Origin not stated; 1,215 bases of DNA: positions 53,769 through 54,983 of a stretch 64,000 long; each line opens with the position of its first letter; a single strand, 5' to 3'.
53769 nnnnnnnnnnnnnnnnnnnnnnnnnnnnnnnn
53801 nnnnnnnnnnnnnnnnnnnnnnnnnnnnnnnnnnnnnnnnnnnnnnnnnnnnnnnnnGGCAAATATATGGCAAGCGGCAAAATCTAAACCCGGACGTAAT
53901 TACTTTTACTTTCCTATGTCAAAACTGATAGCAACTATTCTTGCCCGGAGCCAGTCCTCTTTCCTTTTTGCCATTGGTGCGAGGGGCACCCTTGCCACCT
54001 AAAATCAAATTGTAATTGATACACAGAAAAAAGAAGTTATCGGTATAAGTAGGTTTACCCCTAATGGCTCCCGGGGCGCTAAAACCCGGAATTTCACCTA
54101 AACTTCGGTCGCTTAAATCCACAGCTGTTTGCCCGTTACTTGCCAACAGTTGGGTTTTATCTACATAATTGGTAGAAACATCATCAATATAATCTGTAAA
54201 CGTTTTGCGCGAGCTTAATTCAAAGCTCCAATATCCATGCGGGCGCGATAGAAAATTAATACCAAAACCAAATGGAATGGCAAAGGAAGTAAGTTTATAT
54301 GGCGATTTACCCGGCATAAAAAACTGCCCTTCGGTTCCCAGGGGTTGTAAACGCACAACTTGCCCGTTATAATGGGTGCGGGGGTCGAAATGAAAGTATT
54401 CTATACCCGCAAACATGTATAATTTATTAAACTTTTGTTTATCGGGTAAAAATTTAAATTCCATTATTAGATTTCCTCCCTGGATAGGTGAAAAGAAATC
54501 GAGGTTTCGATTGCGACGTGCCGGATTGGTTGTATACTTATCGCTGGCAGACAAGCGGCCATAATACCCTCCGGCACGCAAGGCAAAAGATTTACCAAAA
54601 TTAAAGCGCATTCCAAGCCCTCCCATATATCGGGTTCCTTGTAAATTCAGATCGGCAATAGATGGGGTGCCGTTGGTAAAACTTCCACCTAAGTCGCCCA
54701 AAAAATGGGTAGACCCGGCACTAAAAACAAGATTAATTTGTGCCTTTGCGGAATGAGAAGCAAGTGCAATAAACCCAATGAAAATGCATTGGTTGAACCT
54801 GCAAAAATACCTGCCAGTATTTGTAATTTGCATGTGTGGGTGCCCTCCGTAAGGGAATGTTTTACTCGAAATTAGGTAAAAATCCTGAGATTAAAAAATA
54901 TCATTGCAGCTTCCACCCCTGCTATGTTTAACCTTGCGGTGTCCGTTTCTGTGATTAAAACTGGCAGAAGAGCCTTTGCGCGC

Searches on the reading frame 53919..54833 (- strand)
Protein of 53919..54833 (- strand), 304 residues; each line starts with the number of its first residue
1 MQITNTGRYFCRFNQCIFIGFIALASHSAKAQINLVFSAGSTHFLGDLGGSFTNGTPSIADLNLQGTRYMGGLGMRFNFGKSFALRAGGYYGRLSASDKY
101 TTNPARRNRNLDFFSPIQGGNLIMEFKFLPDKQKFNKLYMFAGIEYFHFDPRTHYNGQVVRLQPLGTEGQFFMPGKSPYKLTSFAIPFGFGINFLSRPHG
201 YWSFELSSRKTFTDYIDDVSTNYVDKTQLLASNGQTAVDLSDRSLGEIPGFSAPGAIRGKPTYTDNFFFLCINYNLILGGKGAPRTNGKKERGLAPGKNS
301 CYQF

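Call 4: search_protein_families(library=pfam, proteins=[window:53919-54833:-], max_evalue=1)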
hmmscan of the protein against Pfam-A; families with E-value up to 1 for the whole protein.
window:53919-54833:- (304 aa): 2 families
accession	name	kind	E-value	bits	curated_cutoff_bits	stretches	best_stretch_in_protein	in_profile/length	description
PF19573.5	DUF6089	-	8.1e-08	32.3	23.2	1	20-220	7-186/226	Domain of unknown function (DUF6089)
PF13568.12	OMP_b-brl_2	-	0.021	15.4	27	1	60-196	32-101/175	Outer membrane protein beta-barrel domain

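Call 29: search_protein_families(library=ncbifam, proteins=[window:53919-54833:-], max_evalue=0.001)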
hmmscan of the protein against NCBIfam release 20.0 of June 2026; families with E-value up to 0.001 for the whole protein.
window:53919-54833:- (304 aa): 1 family
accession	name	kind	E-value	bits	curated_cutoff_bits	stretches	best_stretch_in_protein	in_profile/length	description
NF052316.1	T9SS_PorG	equivalog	3.5e-21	76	130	1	62-227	23-176/209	type IX secretion system protein PorG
